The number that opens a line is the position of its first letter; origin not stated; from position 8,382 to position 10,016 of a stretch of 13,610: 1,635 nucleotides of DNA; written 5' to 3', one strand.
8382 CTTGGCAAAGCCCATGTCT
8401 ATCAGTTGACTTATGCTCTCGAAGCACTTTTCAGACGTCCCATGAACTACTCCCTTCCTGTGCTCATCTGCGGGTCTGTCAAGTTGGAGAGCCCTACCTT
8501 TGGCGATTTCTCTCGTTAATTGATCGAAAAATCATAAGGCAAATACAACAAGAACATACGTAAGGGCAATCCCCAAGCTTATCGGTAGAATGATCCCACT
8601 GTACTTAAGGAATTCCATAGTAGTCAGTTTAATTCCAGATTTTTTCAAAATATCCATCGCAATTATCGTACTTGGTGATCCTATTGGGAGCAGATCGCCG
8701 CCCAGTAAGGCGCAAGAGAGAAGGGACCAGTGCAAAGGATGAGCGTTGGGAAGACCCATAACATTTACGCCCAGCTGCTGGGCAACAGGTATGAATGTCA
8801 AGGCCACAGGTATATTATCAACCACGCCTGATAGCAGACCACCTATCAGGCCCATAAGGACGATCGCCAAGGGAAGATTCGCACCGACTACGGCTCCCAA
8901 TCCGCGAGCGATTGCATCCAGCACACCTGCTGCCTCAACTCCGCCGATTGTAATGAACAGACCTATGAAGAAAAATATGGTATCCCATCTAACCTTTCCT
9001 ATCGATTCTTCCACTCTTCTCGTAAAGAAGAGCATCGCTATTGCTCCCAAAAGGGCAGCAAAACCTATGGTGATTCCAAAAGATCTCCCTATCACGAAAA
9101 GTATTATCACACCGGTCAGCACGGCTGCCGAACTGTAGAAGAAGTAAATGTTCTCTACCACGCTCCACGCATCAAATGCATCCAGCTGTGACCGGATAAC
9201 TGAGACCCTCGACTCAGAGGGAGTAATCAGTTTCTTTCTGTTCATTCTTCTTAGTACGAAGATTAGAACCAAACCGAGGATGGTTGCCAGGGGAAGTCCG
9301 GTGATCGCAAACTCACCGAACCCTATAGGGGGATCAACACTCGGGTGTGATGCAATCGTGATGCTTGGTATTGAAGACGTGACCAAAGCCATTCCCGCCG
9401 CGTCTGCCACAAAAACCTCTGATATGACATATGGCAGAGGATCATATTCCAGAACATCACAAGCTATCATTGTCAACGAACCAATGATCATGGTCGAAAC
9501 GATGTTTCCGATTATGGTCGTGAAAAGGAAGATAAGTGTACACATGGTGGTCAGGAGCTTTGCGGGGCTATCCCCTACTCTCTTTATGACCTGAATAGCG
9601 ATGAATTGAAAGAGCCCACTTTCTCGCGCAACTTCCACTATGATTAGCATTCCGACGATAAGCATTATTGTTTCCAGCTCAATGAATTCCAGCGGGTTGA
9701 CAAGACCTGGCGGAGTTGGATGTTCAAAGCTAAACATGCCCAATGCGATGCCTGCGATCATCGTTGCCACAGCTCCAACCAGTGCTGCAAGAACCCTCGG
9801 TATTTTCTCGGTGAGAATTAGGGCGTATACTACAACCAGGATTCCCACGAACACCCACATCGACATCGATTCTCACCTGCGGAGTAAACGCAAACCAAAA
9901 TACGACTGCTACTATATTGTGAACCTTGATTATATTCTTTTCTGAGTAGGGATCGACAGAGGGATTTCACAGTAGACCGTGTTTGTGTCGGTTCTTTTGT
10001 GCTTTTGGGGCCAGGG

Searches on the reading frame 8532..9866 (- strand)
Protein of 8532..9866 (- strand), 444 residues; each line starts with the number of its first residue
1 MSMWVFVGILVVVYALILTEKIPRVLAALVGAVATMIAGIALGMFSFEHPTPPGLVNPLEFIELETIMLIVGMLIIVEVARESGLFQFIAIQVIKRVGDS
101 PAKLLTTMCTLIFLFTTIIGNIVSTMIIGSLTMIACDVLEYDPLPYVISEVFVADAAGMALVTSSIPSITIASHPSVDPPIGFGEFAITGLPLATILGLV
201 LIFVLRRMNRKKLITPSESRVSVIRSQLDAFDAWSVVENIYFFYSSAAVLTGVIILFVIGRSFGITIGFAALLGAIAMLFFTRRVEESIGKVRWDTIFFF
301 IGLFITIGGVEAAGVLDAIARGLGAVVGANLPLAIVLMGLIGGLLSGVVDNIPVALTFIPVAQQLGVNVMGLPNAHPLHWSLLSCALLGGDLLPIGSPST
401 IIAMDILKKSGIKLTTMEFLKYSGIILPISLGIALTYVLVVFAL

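Call 5: search_protein_families(library=pfam, proteins=[window:8532-9866:-], max_evalue=0.01)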
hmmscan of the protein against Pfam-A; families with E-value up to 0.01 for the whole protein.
window:8532-9866:- (444 aa): 2 families
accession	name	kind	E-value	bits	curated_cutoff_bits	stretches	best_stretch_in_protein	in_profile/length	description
PF03600.22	CitMHS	-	1.9e-48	165.7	31.9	1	14-382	1-333/336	Citrate transporter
PF02040.21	ArsB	-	1.5e-10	41.5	22.2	1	5-431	3-411/423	Arsenical pump membrane protein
